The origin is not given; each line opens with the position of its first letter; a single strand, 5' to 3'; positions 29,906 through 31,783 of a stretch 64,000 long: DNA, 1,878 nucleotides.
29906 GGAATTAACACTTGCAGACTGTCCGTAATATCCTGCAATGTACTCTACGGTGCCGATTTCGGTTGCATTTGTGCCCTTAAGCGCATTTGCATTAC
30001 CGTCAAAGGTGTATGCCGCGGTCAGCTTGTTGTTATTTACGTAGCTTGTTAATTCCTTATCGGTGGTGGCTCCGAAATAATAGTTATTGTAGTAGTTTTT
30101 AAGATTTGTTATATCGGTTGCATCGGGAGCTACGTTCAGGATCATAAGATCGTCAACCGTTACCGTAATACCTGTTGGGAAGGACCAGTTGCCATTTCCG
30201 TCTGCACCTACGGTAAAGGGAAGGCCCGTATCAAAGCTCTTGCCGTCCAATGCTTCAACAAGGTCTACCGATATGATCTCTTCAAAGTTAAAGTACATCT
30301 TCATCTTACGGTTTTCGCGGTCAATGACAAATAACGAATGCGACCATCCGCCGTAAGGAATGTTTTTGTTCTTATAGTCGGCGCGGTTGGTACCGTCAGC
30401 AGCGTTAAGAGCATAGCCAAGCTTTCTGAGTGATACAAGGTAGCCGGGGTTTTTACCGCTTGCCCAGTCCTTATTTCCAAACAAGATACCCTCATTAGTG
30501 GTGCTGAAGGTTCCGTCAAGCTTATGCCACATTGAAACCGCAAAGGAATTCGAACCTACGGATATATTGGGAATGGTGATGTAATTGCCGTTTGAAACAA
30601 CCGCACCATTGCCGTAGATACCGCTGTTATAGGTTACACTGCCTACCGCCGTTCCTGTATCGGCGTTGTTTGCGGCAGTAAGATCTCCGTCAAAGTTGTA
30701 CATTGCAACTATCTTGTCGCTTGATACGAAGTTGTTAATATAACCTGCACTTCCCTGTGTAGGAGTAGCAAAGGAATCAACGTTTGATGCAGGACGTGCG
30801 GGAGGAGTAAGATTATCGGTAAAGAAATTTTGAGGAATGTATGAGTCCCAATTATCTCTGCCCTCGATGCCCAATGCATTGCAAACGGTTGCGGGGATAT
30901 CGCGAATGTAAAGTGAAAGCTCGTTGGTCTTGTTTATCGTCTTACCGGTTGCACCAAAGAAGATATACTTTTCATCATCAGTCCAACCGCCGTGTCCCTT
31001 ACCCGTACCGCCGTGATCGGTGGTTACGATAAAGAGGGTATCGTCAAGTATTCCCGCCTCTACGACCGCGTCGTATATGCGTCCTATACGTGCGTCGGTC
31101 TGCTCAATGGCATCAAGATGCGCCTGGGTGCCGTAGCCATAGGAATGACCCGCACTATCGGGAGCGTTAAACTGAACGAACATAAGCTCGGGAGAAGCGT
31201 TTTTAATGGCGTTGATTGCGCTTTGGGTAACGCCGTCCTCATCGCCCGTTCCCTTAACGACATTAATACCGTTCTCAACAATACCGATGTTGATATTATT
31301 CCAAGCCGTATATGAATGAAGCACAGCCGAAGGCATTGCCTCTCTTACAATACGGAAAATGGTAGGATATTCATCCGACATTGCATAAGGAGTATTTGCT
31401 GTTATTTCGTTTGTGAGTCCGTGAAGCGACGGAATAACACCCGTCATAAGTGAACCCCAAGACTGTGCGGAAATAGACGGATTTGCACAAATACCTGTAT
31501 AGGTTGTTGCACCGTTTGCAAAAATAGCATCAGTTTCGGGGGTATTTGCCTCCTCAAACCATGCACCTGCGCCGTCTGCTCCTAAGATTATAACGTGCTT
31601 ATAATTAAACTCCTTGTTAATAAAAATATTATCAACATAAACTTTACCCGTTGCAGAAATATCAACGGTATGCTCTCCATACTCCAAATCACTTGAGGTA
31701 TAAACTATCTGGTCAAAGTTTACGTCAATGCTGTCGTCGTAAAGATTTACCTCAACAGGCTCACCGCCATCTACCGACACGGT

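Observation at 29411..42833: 13-kb block of secreted phosphoesterases under a local AraC regulator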

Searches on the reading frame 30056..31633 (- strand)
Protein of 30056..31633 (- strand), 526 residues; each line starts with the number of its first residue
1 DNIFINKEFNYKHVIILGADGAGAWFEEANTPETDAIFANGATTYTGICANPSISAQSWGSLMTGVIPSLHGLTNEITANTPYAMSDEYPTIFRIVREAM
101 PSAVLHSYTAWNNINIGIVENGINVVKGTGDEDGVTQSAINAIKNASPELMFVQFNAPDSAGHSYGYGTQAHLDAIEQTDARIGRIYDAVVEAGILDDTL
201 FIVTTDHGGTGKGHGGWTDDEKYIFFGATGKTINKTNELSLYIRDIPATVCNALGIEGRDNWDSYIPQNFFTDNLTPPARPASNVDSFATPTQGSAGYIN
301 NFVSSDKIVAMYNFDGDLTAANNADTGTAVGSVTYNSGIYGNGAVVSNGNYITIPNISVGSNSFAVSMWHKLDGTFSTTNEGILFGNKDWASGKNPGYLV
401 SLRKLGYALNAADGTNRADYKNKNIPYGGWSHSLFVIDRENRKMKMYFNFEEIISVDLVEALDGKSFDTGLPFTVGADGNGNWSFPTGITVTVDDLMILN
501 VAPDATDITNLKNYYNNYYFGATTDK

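Call 41: search_solved_structures(query=A2, max_evalue=0.001, show_alignments=2)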
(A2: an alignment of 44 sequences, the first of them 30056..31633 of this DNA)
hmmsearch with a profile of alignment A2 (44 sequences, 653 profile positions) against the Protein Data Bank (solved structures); distinct sequences matched with E-value up to 0.001: 64 (the best 60 are shown).
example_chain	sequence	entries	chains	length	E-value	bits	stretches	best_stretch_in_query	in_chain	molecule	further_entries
5tcd_A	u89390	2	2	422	1.8e-11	46.5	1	188-263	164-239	Ectonucleotide pyrophosphatase/phosphodiesterase family member 7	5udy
7mw8_D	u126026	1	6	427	6.6e-11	44.6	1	203-262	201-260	Phosphodiesterase-nucleotide pyrophosphatase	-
5veo_A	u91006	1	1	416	1.8e-10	43.1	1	189-264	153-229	Ectonucleotide pyrophosphatase/phosphodiesterase family member 5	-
5ven_A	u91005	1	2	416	2.1e-10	42.9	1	189-264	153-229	Ectonucleotide pyrophosphatase/phosphodiesterase family member 5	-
2gsn_A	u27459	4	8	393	2.2e-10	42.8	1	203-262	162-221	phosphodiesterase-nucleotide pyrophosphatase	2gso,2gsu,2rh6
4lqy_A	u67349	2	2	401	2.8e-10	42.5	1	65-264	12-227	Bis(5'-adenosyl)-triphosphatase ENPP4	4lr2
6hr5_A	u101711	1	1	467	4.3e-10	41.9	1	217-319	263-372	Alpha-L-rhamnosidase/sulfatase (GH78)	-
7n1s_A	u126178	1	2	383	1.1e-08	37.2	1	203-262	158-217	Phosphodiesterase-nucleotide pyrophosphatase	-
7oz8_AAA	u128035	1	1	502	4.7e-08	35.2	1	220-267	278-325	Choline-sulfatase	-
2qzu_A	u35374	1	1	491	1.8e-07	33.3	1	221-262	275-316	Putative sulfatase yidJ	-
5hon_A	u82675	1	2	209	4.2e-07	32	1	365-568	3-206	Extracellular arabinanase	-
7p24_AAA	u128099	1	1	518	4.6e-07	31.9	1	224-268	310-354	Mucin-desulfating sulfatase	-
9ihk_D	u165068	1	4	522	6.1e-07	31.5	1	224-267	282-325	Sulfatase_S1_30A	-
4qvs_A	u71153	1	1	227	1.1e-06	30.7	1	369-568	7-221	S-layer domain-containing protein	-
7oza_AAA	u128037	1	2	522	2e-06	29.8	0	223-264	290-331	Putative secreted sulfatase ydeN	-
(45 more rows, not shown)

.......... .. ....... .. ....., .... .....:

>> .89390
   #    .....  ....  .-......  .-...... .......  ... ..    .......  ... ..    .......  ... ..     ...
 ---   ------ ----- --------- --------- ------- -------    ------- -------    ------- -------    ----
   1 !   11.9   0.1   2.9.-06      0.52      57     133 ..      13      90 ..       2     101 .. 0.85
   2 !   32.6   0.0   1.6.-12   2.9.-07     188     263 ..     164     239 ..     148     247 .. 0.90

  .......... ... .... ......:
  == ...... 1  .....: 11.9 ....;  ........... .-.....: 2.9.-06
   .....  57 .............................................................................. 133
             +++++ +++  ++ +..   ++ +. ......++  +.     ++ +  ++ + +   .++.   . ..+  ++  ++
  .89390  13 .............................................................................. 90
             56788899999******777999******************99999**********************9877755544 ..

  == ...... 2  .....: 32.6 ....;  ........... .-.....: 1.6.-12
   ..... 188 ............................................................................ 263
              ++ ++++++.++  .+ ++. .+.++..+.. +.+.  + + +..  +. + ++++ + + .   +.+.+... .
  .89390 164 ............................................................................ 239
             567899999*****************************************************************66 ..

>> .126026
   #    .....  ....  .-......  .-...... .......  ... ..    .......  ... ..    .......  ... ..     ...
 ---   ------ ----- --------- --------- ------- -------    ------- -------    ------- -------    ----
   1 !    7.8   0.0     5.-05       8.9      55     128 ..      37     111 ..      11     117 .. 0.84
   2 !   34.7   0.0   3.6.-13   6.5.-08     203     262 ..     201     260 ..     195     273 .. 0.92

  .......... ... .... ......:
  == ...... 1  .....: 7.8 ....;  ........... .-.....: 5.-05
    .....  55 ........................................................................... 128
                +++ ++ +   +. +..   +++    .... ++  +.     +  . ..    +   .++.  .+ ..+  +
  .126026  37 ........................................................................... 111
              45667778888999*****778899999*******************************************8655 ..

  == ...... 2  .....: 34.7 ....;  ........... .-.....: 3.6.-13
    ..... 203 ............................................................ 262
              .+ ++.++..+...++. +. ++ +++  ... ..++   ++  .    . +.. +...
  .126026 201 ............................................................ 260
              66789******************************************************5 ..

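Call 54: predict_structure(alignment_id=A2)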
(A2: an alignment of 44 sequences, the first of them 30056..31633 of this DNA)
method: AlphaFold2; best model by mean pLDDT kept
length: 526 residues; sequences in the alignment: 44
mean_pLDDT: 89.0   pTM: 0.69
mean pLDDT of the five models: 89.0, 88.5, 88.3, 88.3, 87.6
residues with pLDDT >= 90: 350; 70-90: 123; 50-70: 40; < 50: 13
segments of 3 or more residues with pLDDT < 50: 1-4, 521-526
pLDDT, mean of each block of 10 residues (from residue 1): 50 98 97 98 95 89 89 87 90 97 98 97 97 98 98 99 98 99 99 97 97 85 95 92 95 87 84 68 63 89 93 94 90 87 88 92 95 69 90 93 84 94 69 95 94 93 92 91 70 94 95 72 32
secondary structure, 60 per line:
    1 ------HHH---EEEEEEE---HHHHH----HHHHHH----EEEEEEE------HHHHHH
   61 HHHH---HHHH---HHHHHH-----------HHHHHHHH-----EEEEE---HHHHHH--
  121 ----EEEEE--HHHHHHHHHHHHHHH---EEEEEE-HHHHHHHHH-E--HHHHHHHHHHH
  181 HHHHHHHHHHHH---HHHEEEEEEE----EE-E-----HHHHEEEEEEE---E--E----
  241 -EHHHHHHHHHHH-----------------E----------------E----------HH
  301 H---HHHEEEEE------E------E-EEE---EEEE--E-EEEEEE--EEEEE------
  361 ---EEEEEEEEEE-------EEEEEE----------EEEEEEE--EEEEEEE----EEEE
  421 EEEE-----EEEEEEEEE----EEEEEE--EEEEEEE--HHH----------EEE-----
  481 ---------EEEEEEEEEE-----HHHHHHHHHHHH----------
elements in order: E13-19 H23-27 H32-37 E42-48 H55-64 H68-71 H75-80 H92-99 E105-109 H113-118 E125-129 H132-146 E150-155 H157-165 H170-192 E199-205 H219-222 E223-229 H243-253 E308-312 E328-330 E334-337 E342-347 E350-354 E364-373 E381-386 E397-403 E406-412 E417-424 E430-438 E443-448 E451-457 E473-475 E490-499 H505-516

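Call 57: fold_search(model_id=the predicted structure, library=pdb)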
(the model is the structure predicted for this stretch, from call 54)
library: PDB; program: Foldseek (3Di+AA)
matches with E <= 10: 1668; with E <= 0.001: 1037
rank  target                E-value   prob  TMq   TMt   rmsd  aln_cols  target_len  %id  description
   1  7n1s_A                3.2e-13  1.00  0.41  0.55   4.5       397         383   14  Crystal Structure Analysis of Xac Nucleotide Pyrophosphatase/Phosphodiesterase (released 2022-06-01)
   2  5tcd_A                3.6e-13  1.00  0.40  0.53   4.5       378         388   13  Human alkaline sphingomyelinase (ENPP7) in complex with phosphocholine (released 2017-03-22)
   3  8byp_X                4.1e-13  1.00  0.35  0.15   3.5       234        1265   16  Botulinum neurotoxin serotype X in complex with NTNH/X (released 2023-02-08)
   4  8qft                  4.6e-13  1.00  0.31  0.15   4.3       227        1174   17  X-ray structure of non-toxic non-hemagglutinin (NTNH) protein from botulinum neurotoxin serotype X (released 2024-08-14)
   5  4zkt_B                4.6e-13  1.00  0.33  0.16   4.7       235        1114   16  Crystal structure of the progenitor M complex of Clostridium botulinum type E neurotoxin (released 2015-12-23)
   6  7n1s_B                5.2e-13  1.00  0.39  0.52   5.1       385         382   14  Crystal Structure Analysis of Xac Nucleotide Pyrophosphatase/Phosphodiesterase (released 2022-06-01)
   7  2gsn_A                6.2e-13  1.00  0.42  0.56   3.9       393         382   13  Structure of Xac Nucleotide Pyrophosphatase/Phosphodiesterase (released 2006-08-01)
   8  7mw8_C                6.9e-13  1.00  0.43  0.57   3.7       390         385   15  Crystal Structure Analysis of Xac Nucleotide Pyrophosphatase/Phosphodiesterase (released 2022-05-18)
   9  5veo_A                7.3e-13  1.00  0.40  0.55   4.2       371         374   13  Murine ectonucleotide pyrophosphatase / phosphodiesterase 5 (ENPP5, NPP5), inactive (T72A), in complex with AMP (released 2017-09-20)
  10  5ven_A                9.9e-13  1.00  0.40  0.54   3.8       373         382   13  Murine ectonucleotide pyrophosphatase / phosphodiesterase 5 (ENPP5, NPP5) (released 2017-09-20)
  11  7mw8_D                1.1e-12  1.00  0.41  0.55   4.1       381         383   14  Crystal Structure Analysis of Xac Nucleotide Pyrophosphatase/Phosphodiesterase (released 2022-05-18)
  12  5ven_B                1.2e-12  1.00  0.40  0.55   4.2       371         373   13  Murine ectonucleotide pyrophosphatase / phosphodiesterase 5 (ENPP5, NPP5) (released 2017-09-20)
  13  9qc8_B                1.2e-12  1.00  0.33  0.15   4.5       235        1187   15  BoNT-NTNH-HA70 complex from Clostridium botulinum Serotype B1 (released 2025-09-10)
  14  3v0a_B                1.3e-12  1.00  0.32  0.15   3.7       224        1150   13  2.7 angstrom crystal structure of BoNT/Ai in complex with NTNHA (released 2012-03-14)
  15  7mw8_A                1.5e-12  1.00  0.40  0.54   4.3       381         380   14  Crystal Structure Analysis of Xac Nucleotide Pyrophosphatase/Phosphodiesterase (released 2022-05-18)
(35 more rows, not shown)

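Call 75: find_related_loci(query=A2, collection=genome_contigs, flank=6000)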
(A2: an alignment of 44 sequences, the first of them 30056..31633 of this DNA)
Query A2 (526 aa) in genome_contigs; peptide patterns used: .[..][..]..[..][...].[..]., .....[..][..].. (x = any residue, [..] = any of these).
599 stretches matched a pattern (row limit reached: there are more); 451 encode a relative of the query (tblastn E <= 1e-3); the best 80 are kept; 80 distinct loci.
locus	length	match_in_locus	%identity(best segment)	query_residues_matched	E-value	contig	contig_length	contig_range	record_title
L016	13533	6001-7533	42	8-515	2e-126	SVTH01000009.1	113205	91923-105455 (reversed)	MAG: Oscillospiraceae bacterium isolate SIG690 NODE_4015_length_113205_cov_4.802243, whole genome shotgun sequence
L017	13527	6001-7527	42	8-515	2e-126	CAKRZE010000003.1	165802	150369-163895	MAG: uncultured Eubacteriales bacterium isolate REFINED_METABAT215_TOP10_CONTIGS_1500_ASSEMBLY_K77_MERGED__Hadza_MoBio_h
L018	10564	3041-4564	43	11-515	5e-124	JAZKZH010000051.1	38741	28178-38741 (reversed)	MAG: Eubacteriales bacterium isolate T1900045091_TC20190085.MAGScoT_cleanbin_000002 SGB_4702_k141_509853, whole genome s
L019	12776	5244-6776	41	8-515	2e-123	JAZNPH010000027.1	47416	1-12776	MAG: Eubacteriales bacterium isolate T1900044835_TS20190301.MAGScoT_cleanbin_000005 SGB_2917_k141_565932, whole genome s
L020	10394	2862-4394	42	5-515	2e-123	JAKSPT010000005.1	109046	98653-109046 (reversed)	MAG: Lachnospiraceae bacterium isolate Horse_feces210 MAG210_5, whole genome shotgun sequence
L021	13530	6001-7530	41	6-515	2e-121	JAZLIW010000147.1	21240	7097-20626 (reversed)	MAG: Eubacteriales bacterium isolate T1900044969_TA20190031.MAGScoT_cleanbin_000043 SGB_4027_k141_2041327, whole genome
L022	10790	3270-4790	43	11-515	1e-119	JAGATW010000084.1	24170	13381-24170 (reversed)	MAG: Clostridia bacterium isolate RGIG8769 Water_deer_Colon.Co__c996053, whole genome shotgun sequence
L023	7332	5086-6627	43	11-515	2e-119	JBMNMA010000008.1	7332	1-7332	MAG: Eubacteriales bacterium isolate SBF912LR0HQ0076 contig_44259, whole genome shotgun sequence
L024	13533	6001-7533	41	11-517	9e-118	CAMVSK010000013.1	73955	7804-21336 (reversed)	MAG TPA_asm: uncultured Bacteroidales bacterium isolate SRR8387720_bin.21_metaWRAP_v1.3_MAG genome assembly, contig: ERZ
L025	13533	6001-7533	40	11-517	1e-116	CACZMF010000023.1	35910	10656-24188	MAG: uncultured Bacteroidia bacterium isolate RUG12750 genome assembly, contig: RUG12750_asm_23, whole genome shotgun se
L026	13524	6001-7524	39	8-515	9e-117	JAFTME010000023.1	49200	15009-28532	MAG: Clostridia bacterium isolate RGIG3945 Roe_deer_Cecum-3__c105776, whole genome shotgun sequence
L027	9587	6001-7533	41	11-517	2e-116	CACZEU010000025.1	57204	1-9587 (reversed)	MAG: uncultured Bacteroidia bacterium isolate RUG12551 genome assembly, contig: RUG12551_asm_25, whole genome shotgun se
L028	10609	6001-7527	41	9-515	5e-116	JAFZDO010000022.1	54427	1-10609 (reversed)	MAG: Clostridia bacterium isolate RGIG7669 Water_buffalos_Rectum-1__c556308, whole genome shotgun sequence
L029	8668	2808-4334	41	9-515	6e-116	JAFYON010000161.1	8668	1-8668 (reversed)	MAG: Clostridia bacterium isolate RGIG7278 Water_buffalos_Cecum-4__c870197, whole genome shotgun sequence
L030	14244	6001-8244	41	11-516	1e-115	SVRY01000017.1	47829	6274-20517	MAG: Oscillospiraceae bacterium isolate SIG655 NODE_16961_length_47829_cov_2.909459, whole genome shotgun sequence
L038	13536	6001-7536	40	11-516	4e-112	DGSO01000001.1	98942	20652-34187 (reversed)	MAG TPA_asm: Bacteroidales bacterium UBA4360 UBA4360_contig_68, whole genome shotgun sequence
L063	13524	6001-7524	37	13-515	7e-106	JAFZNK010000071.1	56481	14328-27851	MAG: Thermoguttaceae bacterium isolate RGIG7925 Water_buffalos_Rumen-1__c229811, whole genome shotgun sequence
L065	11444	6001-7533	38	11-516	8e-106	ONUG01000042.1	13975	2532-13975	uncultured Bacteroidales bacterium isolate RUG645 genome assembly, contig: scaffold_3973, whole genome shotgun sequence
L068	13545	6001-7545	38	11-516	6e-105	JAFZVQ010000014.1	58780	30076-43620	MAG: Bacteroidales bacterium isolate RGIG8139 Water_buffalos_Rumen-3__c420773, whole genome shotgun sequence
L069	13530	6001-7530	38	11-515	6e-105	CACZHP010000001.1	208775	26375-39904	MAG: uncultured Bacteroidia bacterium isolate RUG12619 genome assembly, contig: RUG12619_asm_1, whole genome shotgun seq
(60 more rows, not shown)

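Call 79: search_protein_families(library=pfam, alignment_id=A6, max_evalue=0.00001)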
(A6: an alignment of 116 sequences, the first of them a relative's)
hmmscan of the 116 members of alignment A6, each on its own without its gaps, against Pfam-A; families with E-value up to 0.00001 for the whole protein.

A. member 1, L016:706-2115:+ (469 aa): 3 families
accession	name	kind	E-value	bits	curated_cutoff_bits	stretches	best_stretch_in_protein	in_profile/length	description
PF00005.33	ABC_tran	-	5e-37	128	25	1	120-262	1-136/137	ABC transporter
PF08402.16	TOBE_2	-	2.5e-08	34.3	21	1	373-441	1-76/76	TOBE domain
PF13304.12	AAA_21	-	3.1e-07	31.2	27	0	175-296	166-301/304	AAA domain, putative AbiEii toxin, Type IV TA system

B. families by the number of members that match (of 116 scanned): 92 families (the first 25 are shown)
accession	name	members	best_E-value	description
PF00455.28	DeoRC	7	1.7e-42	DeoR C terminal sensor domain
PF08220.18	HTH_DeoR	7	3.8e-16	DeoR-like helix-turn-helix domain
PF13385.13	Laminin_G_3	6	2.8e-36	Concanavalin A-like lectin/glucanases superfamily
PF01663.27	Phosphodiest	5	1.2e-21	Type I phosphodiesterase / nucleotide pyrophosphatase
PF08279.18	HTH_11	5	3.5e-08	HTH domain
PF01451.26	LMWPc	4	1.3e-31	Low molecular weight phosphotyrosine protein phosphatase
PF01676.23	Metalloenzyme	4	5.1e-11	Metalloenzyme superfamily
PF00884.28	Sulfatase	4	1.1e-09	Sulfatase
PF01261.30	AP_endonuc_2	4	2e-08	Xylose isomerase-like TIM barrel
PF13306.12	LRR_5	3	2.5e-46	BspA type Leucine rich repeat region (6 copies)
PF01554.23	MatE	2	8.6e-54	MatE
PF00239.26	Resolvase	2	1.8e-43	Resolvase, N terminal domain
PF01522.26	Polysacc_deac_1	2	9.9e-41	Polysaccharide deacetylase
PF12833.13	HTH_18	2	1.9e-19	Helix-turn-helix domain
PF00165.29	HTH_AraC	2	4.9e-18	Bacterial regulatory helix-turn-helix proteins, AraC family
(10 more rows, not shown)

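Call 81: search_protein_families(library=pfam, alignment_id=A7, max_evalue=0.00001)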
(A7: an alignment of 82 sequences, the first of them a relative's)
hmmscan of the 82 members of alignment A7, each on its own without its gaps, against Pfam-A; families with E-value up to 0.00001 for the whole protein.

A. member 1, L024:1121-2437:+ (438 aa): 1 family
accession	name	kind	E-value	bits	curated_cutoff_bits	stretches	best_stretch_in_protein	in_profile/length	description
PF05448.18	AXE1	-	1.3e-31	110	21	1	115-322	13-210/321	Acetyl xylan esterase (AXE1)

B. families by the number of members that match (of 82 scanned): 69 families (the first 25 are shown)
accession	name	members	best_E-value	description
PF12833.13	HTH_18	8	4.3e-23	Helix-turn-helix domain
PF00165.29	HTH_AraC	8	3.1e-17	Bacterial regulatory helix-turn-helix proteins, AraC family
PF04018.18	VCA0040-like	6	5.5e-88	Undecaprenyl phosphate translocase-like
PF07494.17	Reg_prop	6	6.1e-29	Two component regulator propeller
PF00072.30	Response_reg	6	4.9e-21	Response regulator receiver domain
PF02518.31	HATPase_c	6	2.5e-20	Histidine kinase-, DNA gyrase B-, and HSP90-like ATPase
PF00512.31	HisKA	6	2.2e-12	His Kinase A (phospho-acceptor) domain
PF08450.18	SGL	5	1.6e-07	SMP-30/Gluconolactonase/LRE-like region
PF21857.2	DUF6913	4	1.3e-18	Family of unknown function (DUF6913)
PF03372.29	Exo_endo_phos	4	5e-10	Endonuclease/Exonuclease/phosphatase family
PF01663.27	Phosphodiest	3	1.4e-14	Type I phosphodiesterase / nucleotide pyrophosphatase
PF13229.12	Beta_helix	3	8.1e-14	Right handed beta helix region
PF14905.12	OMP_b-brl_3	2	4.3e-73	Outer membrane protein beta-barrel family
PF00593.30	TonB_dep_Rec_b-barrel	2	2.5e-35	TonB dependent receptor-like, beta-barrel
PF22422.2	MGH1-like_GH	2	5.9e-30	Mannosylglycerate hydrolase MGH1-like glycoside hydrolase domain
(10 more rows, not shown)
